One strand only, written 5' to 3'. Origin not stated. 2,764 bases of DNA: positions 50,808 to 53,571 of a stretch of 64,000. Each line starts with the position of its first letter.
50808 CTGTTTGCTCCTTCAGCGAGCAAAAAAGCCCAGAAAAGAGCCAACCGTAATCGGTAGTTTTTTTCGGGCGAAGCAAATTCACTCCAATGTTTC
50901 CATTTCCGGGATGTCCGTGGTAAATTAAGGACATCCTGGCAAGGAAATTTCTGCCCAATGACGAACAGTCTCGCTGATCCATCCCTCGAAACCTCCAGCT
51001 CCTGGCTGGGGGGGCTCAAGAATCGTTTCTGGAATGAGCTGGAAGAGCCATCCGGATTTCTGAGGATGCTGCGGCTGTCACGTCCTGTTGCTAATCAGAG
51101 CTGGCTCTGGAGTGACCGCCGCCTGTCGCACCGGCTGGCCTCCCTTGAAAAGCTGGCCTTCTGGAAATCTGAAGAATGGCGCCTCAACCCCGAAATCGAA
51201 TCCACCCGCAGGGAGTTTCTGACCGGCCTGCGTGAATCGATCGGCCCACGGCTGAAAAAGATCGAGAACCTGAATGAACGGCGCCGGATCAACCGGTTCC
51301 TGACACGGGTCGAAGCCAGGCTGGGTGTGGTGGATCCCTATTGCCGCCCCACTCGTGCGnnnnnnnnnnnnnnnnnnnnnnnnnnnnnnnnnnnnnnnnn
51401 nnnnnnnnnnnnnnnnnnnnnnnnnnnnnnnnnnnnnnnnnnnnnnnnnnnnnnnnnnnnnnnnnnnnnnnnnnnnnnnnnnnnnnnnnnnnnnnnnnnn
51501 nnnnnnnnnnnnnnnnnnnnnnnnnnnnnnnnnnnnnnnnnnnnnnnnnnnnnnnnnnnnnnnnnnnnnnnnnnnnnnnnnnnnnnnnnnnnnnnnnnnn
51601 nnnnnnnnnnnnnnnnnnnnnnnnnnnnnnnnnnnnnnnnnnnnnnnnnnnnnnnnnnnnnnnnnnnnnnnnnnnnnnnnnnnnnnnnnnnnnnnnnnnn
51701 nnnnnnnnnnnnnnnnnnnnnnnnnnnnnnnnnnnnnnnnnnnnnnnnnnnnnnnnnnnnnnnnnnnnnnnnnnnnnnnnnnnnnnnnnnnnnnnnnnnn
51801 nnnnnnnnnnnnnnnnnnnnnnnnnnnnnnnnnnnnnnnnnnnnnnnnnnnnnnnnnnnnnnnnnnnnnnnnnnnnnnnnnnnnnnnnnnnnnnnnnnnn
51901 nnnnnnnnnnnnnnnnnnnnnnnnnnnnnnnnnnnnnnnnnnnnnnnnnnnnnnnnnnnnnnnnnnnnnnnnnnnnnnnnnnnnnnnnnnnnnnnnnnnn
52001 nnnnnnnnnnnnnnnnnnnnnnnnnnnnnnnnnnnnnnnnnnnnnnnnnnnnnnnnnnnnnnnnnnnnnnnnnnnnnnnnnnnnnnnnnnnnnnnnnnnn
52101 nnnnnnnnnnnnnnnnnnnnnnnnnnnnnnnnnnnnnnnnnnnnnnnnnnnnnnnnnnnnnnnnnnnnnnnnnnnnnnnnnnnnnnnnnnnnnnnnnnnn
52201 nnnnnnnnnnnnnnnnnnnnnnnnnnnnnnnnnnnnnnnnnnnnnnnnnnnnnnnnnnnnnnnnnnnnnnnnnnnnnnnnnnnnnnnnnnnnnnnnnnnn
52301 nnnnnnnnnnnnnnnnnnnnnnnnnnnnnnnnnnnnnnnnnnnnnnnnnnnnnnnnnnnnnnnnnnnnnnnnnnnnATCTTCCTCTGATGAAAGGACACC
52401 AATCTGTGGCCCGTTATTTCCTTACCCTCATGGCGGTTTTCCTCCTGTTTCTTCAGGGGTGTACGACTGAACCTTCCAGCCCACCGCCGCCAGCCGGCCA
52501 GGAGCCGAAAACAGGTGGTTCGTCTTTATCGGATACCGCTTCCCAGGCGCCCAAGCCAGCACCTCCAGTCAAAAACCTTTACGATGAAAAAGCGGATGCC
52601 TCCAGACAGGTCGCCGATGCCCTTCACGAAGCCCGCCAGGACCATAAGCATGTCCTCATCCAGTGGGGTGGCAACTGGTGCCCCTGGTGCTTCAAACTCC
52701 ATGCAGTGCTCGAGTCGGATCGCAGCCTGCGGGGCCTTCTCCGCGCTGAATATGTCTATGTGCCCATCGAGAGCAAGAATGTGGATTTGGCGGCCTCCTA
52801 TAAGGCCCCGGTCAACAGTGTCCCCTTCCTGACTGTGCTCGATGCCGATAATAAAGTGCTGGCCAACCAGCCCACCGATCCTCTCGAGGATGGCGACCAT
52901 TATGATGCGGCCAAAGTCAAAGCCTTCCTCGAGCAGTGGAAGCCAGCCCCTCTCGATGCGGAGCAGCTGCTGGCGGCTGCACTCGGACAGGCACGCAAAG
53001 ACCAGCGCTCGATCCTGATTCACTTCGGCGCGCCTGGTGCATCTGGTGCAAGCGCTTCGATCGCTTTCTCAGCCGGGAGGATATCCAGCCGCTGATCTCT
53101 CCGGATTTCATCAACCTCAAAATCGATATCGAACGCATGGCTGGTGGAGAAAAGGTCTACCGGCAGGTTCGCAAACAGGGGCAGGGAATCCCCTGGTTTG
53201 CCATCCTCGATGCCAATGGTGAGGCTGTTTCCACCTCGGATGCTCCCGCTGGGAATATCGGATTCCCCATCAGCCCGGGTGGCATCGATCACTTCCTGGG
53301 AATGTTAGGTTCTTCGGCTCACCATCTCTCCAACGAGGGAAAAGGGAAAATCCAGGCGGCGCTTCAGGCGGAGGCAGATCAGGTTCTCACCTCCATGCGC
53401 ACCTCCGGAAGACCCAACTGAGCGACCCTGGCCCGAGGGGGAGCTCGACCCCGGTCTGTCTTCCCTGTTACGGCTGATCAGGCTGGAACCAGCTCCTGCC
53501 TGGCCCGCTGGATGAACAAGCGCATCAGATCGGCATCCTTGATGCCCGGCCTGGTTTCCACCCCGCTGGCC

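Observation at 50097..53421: Candidate maturation cluster: kinase-like protein, radical SAM/SPASM enzyme and tandem-thioredoxin lipoprotein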

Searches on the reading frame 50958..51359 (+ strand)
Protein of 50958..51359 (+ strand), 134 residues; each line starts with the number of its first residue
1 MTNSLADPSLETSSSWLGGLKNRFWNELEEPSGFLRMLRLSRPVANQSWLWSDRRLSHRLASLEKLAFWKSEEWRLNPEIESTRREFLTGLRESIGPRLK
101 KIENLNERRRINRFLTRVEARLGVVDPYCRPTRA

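Call 37: search_protein_representatives(alignment_id=A4)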
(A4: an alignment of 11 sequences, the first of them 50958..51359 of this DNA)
Query: 11 sequences, 134 profile positions. Proteins with E-value up to 0.001 (for the whole library): 5; up to 1e-10: 5; up to 1e-30: 2. The best 5 are listed.
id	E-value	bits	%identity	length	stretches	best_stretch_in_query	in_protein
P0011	9.9e-48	177.8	-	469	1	9-134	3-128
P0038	7.4e-35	136.2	-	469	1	6-131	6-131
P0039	4.4e-26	107.7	-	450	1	20-134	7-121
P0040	1.5e-25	106.0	-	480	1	16-134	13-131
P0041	3.0e-25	105.0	-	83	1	1-76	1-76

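Call 41: find_encoding_contigs(protein=P0038, flank=6000, max_places=2)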
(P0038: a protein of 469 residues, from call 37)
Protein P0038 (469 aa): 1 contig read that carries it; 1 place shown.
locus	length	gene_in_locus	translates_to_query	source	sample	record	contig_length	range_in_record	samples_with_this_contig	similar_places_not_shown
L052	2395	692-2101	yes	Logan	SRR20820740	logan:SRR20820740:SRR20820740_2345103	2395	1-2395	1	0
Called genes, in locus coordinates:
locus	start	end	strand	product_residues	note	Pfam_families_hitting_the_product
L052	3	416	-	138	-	?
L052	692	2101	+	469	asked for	PF04055:Radical_SAM, PF13186:SPASM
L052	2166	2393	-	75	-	?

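Call 42: find_encoding_contigs(protein=P0039, flank=6000, max_places=2)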
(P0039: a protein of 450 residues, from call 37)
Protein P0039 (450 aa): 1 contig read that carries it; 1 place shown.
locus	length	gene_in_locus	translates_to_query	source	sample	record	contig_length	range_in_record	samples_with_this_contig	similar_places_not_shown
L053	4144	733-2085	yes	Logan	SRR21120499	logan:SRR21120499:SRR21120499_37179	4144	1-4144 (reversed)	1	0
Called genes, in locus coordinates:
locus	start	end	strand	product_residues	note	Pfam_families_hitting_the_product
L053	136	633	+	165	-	-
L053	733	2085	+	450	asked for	PF04055:Radical_SAM, PF13186:SPASM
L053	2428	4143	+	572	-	?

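Call 43: find_encoding_contigs(protein=P0040, flank=6000, max_places=2)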
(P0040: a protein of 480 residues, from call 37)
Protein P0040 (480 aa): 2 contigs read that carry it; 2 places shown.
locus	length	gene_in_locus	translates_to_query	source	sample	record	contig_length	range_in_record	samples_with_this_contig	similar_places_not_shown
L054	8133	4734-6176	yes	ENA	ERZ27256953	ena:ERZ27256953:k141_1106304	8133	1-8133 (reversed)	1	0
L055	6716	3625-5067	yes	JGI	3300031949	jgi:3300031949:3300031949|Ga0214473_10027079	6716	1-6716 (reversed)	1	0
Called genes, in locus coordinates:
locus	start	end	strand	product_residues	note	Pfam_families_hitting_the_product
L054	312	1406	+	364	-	-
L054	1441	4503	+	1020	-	PF01011:PQQ (faint), PF13360:PQQ_2, PF13570:Beta-prop_ACSF4, PF08241:Methyltransf_11, PF08242:Methyltransf_12 (weak), PF13649:Methyltransf_25, PF13847:Methyltransf_31 (weak), PF13360:PQQ_2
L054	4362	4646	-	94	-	-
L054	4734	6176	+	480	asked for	PF04055:Radical_SAM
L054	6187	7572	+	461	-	PF00534:Glycos_transf_1 (faint), PF13692:Glyco_trans_1_4 (faint), PF13439:Glyco_transf_4, PF13579:Glyco_trans_4_4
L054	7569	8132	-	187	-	?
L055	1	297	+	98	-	?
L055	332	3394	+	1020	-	PF01011:PQQ (faint), PF13360:PQQ_2, PF13570:Beta-prop_ACSF4, PF08241:Methyltransf_11, PF08242:Methyltransf_12 (weak), PF13649:Methyltransf_25, PF13847:Methyltransf_31 (weak), PF13360:PQQ_2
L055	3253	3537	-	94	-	-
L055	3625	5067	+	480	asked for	PF04055:Radical_SAM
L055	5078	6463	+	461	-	PF00534:Glycos_transf_1 (faint), PF13692:Glyco_trans_1_4 (faint), PF13439:Glyco_transf_4, PF13579:Glyco_trans_4_4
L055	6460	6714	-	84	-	?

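Call 44: search_protein_families(library=pfam, proteins=[L053:136-633:+, L053:2428-4143:+, L052:3-416:-, L052:2166-2393:-, L054:312-1406:+, L054:7569-8132:-], max_evalue=0.05)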
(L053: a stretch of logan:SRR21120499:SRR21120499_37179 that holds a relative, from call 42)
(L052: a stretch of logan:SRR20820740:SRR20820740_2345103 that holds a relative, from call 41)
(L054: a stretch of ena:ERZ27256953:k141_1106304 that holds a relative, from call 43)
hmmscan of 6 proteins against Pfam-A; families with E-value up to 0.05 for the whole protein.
L053:136-633:+ (165 aa): 0 families

L053:2428-4143:+ (572 aa): 0 families

L052:3-416:- (138 aa): 0 families

L052:2166-2393:- (75 aa): 1 family
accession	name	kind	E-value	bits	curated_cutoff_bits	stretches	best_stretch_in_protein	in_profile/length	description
PF00488.27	MutS_V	-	0.0018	18.7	30.2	1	2-61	101-160/188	MutS domain V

L054:312-1406:+ (364 aa): 0 families

L054:7569-8132:- (187 aa): 0 families

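Call 56: search_protein_families(library=pfam, proteins=[window:50958-51359:+], max_evalue=1)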
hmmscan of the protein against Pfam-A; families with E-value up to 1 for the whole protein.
window:50958-51359:+ (134 aa): 0 families

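Call 60: find_related_loci(query=A4, collection=metagenome_contigs, flank=5000)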
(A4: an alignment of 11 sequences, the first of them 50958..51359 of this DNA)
Query A4 (134 aa) in metagenome_contigs; peptide patterns used: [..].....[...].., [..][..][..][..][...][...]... (x = any residue, [..] = any of these).
222 stretches matched a pattern; 3 encode a relative of the query (tblastn E <= 1e-3); 3 distinct loci.
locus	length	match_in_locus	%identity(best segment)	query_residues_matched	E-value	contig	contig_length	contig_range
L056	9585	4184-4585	100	1-134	1e-86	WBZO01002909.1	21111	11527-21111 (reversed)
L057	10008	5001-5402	100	1-134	2e-86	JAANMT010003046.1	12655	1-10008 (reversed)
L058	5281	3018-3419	51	1-134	5e-46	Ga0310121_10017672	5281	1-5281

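Call 79: find_related_loci(query=A4, collection=viral_contigs, flank=4000)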
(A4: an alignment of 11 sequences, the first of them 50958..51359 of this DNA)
Query A4 (134 aa) in viral_contigs; peptide patterns used: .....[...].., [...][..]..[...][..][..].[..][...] (x = any residue, [..] = any of these).
26 stretches matched a pattern, but none encodes a relative of the query by tblastn (E <= 1e-3).

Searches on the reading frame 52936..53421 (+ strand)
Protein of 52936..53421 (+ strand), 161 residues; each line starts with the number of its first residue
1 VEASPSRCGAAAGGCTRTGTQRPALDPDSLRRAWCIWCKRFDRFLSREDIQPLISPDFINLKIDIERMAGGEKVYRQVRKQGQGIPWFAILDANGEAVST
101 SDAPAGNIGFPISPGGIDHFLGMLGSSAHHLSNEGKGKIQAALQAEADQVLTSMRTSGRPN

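Call 3: search_protein_families(library=pfam, proteins=[window:52936-53421:+], max_evalue=0.1)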
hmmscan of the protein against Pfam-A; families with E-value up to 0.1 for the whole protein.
window:52936-53421:+ (161 aa): 1 family
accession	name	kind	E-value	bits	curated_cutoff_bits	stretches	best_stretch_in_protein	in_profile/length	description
PF13899.12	Thioredoxin_7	-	4e-06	27.3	27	1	30-93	24-83/83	Thioredoxin-like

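Call 4: search_protein_families(library=ncbifam, proteins=[window:52936-53421:+], max_evalue=0.1)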
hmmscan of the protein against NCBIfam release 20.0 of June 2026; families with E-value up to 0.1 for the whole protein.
window:52936-53421:+ (161 aa): 1 family
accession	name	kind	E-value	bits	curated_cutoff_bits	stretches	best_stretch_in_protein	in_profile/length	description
NF045694.1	seleno_TsoB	exception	0.038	12.1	805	1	33-98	484-550/572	rhodanese/DsbD fusion-like selenoprotein TsoB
